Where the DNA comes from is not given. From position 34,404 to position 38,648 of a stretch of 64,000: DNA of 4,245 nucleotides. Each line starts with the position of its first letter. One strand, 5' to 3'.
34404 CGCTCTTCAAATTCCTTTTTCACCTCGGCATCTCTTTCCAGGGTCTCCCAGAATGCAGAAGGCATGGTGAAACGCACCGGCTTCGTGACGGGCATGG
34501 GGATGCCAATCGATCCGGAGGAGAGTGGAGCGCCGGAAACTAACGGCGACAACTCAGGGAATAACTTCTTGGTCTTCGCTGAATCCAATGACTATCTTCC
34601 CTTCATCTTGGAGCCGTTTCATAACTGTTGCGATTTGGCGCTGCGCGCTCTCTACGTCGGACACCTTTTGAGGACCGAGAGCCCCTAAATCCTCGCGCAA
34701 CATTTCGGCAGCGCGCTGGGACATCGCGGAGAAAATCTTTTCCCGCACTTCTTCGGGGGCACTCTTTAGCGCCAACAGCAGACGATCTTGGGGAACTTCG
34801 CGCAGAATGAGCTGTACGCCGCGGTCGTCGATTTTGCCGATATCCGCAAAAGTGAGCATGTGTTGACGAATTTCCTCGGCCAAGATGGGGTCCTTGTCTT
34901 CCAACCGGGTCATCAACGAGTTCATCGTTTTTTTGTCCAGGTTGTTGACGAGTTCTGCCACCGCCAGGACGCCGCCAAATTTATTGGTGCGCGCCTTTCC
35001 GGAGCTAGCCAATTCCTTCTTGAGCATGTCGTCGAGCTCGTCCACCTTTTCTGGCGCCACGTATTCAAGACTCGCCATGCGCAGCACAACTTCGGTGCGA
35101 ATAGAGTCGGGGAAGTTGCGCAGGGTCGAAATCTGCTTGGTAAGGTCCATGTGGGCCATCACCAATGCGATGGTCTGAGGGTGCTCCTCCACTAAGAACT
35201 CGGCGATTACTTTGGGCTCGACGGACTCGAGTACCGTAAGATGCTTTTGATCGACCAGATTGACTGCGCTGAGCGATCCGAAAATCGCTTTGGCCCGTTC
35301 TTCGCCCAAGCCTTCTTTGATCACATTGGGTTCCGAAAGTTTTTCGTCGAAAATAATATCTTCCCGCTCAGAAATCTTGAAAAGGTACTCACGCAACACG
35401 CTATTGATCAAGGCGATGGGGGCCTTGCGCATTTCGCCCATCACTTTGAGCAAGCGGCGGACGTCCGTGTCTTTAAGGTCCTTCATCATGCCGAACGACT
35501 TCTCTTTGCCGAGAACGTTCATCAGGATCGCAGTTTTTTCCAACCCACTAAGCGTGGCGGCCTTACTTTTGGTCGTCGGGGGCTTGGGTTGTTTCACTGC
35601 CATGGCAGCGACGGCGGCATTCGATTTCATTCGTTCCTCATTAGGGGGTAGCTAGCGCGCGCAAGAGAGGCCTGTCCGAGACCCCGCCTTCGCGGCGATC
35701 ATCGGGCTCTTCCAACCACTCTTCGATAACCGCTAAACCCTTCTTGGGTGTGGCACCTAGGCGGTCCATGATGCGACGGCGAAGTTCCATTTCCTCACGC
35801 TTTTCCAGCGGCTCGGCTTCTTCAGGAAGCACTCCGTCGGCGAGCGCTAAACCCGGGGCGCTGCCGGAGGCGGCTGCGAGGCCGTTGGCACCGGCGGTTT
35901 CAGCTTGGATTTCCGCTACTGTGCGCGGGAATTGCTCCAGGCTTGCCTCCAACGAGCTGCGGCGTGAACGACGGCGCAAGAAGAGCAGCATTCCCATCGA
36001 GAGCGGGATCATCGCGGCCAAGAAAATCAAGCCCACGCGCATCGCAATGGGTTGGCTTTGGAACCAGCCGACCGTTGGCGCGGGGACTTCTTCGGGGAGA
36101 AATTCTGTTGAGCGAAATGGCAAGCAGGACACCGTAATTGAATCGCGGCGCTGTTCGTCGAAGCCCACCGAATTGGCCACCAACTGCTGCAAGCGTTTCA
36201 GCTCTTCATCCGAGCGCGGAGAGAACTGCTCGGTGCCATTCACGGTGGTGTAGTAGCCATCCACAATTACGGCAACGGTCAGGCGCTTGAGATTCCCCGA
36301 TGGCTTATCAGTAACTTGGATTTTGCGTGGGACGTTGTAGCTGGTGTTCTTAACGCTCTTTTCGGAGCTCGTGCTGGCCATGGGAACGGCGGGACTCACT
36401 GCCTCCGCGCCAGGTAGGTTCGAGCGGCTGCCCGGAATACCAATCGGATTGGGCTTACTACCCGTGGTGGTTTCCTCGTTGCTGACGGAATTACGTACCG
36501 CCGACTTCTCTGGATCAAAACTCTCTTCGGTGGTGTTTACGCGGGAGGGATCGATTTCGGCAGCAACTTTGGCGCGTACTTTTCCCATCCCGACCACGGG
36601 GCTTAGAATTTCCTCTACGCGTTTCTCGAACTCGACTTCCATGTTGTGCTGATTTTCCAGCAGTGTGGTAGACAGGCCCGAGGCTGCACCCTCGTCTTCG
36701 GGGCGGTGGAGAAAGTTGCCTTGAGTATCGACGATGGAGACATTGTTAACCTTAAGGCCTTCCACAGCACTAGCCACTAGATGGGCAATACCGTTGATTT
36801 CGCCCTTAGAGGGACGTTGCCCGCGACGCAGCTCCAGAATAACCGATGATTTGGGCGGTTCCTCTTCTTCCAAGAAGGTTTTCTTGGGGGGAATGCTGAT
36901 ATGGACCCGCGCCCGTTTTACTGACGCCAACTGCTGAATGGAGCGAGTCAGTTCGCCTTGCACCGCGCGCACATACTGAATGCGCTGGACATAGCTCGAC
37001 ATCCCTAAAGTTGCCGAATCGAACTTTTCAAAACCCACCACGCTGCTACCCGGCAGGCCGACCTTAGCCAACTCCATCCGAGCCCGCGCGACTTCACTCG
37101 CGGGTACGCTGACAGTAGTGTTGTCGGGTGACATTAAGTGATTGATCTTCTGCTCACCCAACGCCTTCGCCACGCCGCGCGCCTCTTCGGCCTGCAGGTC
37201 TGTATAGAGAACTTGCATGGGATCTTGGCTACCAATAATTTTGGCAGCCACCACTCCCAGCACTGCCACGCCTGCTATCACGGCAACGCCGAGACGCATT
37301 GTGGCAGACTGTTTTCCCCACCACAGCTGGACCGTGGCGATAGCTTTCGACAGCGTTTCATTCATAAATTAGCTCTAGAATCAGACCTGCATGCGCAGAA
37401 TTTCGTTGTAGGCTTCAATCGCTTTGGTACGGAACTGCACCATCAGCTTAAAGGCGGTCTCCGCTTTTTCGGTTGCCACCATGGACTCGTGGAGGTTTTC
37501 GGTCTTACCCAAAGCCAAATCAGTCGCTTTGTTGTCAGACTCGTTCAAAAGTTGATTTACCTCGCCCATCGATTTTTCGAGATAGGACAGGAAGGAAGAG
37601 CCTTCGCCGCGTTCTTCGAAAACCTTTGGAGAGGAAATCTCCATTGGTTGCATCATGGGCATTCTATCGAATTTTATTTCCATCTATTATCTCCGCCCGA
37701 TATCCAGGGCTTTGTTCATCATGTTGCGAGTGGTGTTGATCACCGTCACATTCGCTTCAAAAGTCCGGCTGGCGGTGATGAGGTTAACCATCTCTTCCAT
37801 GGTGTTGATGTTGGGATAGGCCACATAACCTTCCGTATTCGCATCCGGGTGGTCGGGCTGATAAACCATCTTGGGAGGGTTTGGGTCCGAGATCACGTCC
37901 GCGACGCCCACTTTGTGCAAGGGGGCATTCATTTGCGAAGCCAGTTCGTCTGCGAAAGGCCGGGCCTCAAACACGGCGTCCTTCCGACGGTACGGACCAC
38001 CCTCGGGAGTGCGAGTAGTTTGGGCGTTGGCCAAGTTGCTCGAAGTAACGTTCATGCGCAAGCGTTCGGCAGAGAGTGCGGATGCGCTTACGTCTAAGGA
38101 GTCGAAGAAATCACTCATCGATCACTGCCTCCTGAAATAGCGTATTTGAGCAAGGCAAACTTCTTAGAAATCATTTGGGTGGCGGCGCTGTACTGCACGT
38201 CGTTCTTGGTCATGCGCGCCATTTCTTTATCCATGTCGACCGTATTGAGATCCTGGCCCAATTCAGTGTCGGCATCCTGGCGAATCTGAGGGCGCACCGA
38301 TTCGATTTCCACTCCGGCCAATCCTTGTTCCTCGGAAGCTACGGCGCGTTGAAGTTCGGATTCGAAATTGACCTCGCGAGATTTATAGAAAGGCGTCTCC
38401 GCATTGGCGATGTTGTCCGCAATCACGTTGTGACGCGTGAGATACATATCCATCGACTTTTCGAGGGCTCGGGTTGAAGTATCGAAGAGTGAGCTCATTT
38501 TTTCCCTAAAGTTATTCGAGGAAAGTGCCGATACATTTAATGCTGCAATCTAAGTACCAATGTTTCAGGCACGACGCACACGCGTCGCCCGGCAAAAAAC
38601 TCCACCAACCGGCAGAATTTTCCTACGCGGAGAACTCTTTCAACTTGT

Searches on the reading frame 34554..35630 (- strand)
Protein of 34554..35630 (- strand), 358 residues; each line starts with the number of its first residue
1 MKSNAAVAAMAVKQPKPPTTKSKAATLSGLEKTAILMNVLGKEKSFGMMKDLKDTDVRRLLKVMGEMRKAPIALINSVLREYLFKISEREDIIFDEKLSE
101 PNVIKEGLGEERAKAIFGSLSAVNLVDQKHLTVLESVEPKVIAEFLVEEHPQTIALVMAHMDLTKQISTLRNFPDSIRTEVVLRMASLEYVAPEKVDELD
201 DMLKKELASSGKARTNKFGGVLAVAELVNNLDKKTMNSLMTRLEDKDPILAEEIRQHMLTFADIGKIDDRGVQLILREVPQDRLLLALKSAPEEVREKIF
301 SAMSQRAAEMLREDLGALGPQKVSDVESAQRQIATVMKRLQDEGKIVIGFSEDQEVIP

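Call 6: search_protein_families(library=pfam, proteins=[window:34554-35630:-])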
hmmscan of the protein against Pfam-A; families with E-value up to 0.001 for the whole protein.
window:34554-35630:- (358 aa): 4 families
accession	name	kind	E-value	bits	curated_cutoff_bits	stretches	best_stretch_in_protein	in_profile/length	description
PF01706.21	FliG_C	-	1.2e-39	135.3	23.3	1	242-348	2-108/108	FliG C-terminal domain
PF14841.11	FliG_M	-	3.1e-19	69.4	25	1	139-212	1-74/76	FliG middle domain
PF14842.11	FliG_N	-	1.6e-18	67.6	25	1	27-121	2-96/104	FliG N-terminal domain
PF03448.22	MgtE_N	-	2.2e-06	28.5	25.9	0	127-186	27-86/102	MgtE intracellular N domain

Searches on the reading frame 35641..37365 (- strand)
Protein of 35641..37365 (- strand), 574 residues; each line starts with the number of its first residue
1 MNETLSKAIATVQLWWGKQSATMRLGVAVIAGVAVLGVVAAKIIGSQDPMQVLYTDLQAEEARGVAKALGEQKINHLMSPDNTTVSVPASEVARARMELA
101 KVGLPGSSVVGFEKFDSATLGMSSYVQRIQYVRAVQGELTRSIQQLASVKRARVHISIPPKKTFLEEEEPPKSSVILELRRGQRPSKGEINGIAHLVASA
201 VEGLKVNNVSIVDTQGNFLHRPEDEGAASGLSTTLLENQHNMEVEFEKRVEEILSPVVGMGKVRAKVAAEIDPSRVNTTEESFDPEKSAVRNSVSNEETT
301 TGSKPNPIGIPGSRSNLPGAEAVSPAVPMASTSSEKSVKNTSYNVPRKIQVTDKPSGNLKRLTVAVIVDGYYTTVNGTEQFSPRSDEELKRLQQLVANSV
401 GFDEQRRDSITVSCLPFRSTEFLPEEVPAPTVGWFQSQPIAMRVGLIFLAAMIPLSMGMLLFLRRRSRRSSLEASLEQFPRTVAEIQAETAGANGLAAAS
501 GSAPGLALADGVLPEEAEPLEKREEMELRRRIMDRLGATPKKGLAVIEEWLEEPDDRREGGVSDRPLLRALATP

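Call 6: search_protein_families(library=pfam, proteins=[window:35641-37365:-])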
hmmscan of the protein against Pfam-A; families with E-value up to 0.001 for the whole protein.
window:35641-37365:- (574 aa): 2 families
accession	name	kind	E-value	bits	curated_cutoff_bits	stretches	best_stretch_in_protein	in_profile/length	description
PF01514.23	YscJ_FliF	-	1.2e-55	188.6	24.4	1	47-220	3-178/179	Secretory protein of YscJ/FliF family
PF08345.17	YscJ_FliF_C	-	1.8e-39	135.9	23.8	1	254-417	1-147/147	Flagellar M-ring protein C-terminal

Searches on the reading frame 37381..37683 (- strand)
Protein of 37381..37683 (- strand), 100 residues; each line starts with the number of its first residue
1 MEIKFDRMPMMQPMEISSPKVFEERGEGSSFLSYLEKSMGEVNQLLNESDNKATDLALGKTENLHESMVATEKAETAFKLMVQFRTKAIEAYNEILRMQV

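Call 6: search_protein_families(library=pfam, proteins=[window:37381-37683:-])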
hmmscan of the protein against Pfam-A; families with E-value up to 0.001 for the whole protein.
window:37381-37683:- (100 aa): 1 family
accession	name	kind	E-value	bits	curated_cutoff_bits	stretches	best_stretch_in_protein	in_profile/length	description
PF02049.23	FliE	-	3e-25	88.6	22.4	1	24-100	13-89/89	Flagellar hook-basal body complex protein FliE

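Call 7: search_protein_families(library=ncbifam, proteins=[window:37381-37683:-])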
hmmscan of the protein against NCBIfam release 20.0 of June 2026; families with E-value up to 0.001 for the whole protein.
window:37381-37683:- (100 aa): 1 family
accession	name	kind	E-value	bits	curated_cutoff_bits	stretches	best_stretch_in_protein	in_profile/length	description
TIGR00205.2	fliE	equivalog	5.4e-24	84.2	30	1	31-100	1-71/71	flagellar hook-basal body complex protein FliE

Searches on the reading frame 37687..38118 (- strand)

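Call 6: search_protein_families(library=pfam, proteins=[window:37687-38118:-])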
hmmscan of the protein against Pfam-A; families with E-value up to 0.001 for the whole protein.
window:37687-38118:- (143 aa): 2 families
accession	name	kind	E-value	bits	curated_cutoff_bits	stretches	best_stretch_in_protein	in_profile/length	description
PF06429.18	Flg_bbr_C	-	2.7e-14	52.8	23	1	96-139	2-45/46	Flagellar basal body rod FlgEFG protein C-terminal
PF00460.25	Flg_bb_rod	-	3.1e-08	33.8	20.7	1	8-35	1-28/31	Flagella basal body rod protein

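Call 7: search_protein_families(library=ncbifam, proteins=[window:37687-38118:-])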
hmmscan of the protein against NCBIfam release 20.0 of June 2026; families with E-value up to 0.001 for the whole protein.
window:37687-38118:- (143 aa): 16 families
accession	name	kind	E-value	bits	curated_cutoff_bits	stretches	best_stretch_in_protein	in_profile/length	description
TIGR01395.1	FlgC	equivalog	2.3e-53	180.1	102.1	1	5-142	1-137/137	flagellar basal body rod protein FlgC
NF009275.1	PRK12632.1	equivalog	6.2e-20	71.9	170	1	1-142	1-129/130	flagellar basal body rod protein FlgC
TIGR02488.1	flgG_G_neg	equivalog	3.2e-12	46.5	252.75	1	96-136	214-254/259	flagellar basal-body rod protein FlgG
TIGR02492.1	flgK_ends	equivalog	7.8e-10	38.6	170.75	1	7-56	2-45/437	flagellar hook-associated protein FlgK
TIGR03506.1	FlgEFG_subfam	subfamily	3.1e-09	37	70.25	1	7-35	2-30/351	flagellar hook-basal body complex protein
NF009282.1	PRK12642.1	equivalog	4.9e-09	35.9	242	1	63-138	161-234/239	flagellar basal-body rod protein FlgF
NF009456.0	PRK12816.1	equivalog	1.5e-07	31.4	416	1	97-140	219-262/264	flagellar basal body rod protein FlgG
TIGR01396.1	FlgB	equivalog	8.6e-07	29.2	59.05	1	7-138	4-130/131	flagellar basal body rod protein FlgB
NF004241.1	PRK05682.1-5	equivalog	1.5e-06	27.6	469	0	7-35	4-32/446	flagellar hook protein FlgE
NF005286.1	PRK06803.1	equivalog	2.6e-06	26.8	467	1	95-137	356-398/402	flagellar hook protein FlgE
NF009280.2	PRK12640.1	subfamily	6.6e-06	25.9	210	1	94-137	196-239/246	flagellar basal body rod protein FlgF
NF004238.1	PRK05682.1-1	equivalog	1.7e-05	24.3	400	0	102-138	375-411/414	flagellar hook protein FlgE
NF004240.1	PRK05682.1-4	equivalog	1.7e-05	24.3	472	0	102-139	404-441/443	flagellar hook protein FlgE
NF004242.0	PRK05682.2-1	equivalog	7.7e-05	21.6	365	0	4-51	3-44/422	flagellar hook protein FlgE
TIGR02490.1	flgF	equivalog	0.00053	19.6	178.5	0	10-51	3-38/218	flagellar basal-body rod protein FlgF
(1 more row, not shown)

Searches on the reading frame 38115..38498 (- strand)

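Call 6: search_protein_families(library=pfam, proteins=[window:38115-38498:-])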
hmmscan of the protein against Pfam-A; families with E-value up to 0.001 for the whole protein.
window:38115-38498:- (127 aa): 2 families
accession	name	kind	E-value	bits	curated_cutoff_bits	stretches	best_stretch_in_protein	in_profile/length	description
PF00700.27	Flagellin_C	-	0.00037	21.2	23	1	83-112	45-74/86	Bacterial flagellin C-terminal helical region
PF00460.25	Flg_bb_rod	-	0.0006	20.2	20.7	0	22-39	14-31/31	Flagella basal body rod protein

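Call 7: search_protein_families(library=ncbifam, proteins=[window:38115-38498:-])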
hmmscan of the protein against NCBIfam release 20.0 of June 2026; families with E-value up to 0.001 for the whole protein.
window:38115-38498:- (127 aa): 23 families
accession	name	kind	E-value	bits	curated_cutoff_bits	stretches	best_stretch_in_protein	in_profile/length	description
TIGR01396.1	FlgB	equivalog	4.7e-30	104.5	59.05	1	5-121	1-130/131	flagellar basal body rod protein FlgB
NF009264.0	PRK12621.1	equivalog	5e-27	94.9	163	1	1-124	1-134/136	flagellar basal body rod protein FlgB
NF009266.0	PRK12623.1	equivalog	2.8e-16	59.7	144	1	8-123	12-132/133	flagellar basal body rod protein FlgB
NF009328.0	PRK12685.1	equivalog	6.1e-15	55.6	169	1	13-123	13-115/116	flagellar basal body rod protein FlgB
NF009267.0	PRK12624.1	equivalog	9.9e-15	55.3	241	1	10-57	12-59/143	flagellar basal body rod protein FlgB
NF004654.1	PRK06004.1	equivalog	4.7e-14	53.4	142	1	12-121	2-124/126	flagellar basal body rod protein FlgB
NF009265.0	PRK12622.1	equivalog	7.6e-14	52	145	1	5-115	4-128/135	flagellar basal body rod protein FlgB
NF005280.0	PRK06797.1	equivalog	1.1e-11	45.5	106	1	13-61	9-57/135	flagellar basal body rod protein FlgB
NF005527.0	PRK07182.1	equivalog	3.6e-11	43.3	211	1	13-53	13-53/148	flagellar basal body rod protein FlgB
NF009270.0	PRK12627.1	equivalog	1.6e-10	41.5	128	1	21-121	20-125/128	FlgB family protein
NF009263.0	PRK12620.1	equivalog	2.6e-10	40.4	158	1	13-123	13-132/133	flagellar basal body rod protein FlgB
NF004653.1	PRK06003.1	equivalog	1.8e-09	38.1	153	1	19-110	17-113/126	flagellar basal body rod protein FlgB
TIGR02492.1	flgK_ends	equivalog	7.2e-09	35.5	170.75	1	5-69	3-61/437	flagellar hook-associated protein FlgK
NF009262.0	PRK12619.1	equivalog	1e-08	35.6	183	1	21-120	21-126/130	flagellar basal body rod protein FlgB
TIGR03506.1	FlgEFG_subfam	subfamily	1.2e-07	31.8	70.25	1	20-74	14-68/351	flagellar hook-basal body complex protein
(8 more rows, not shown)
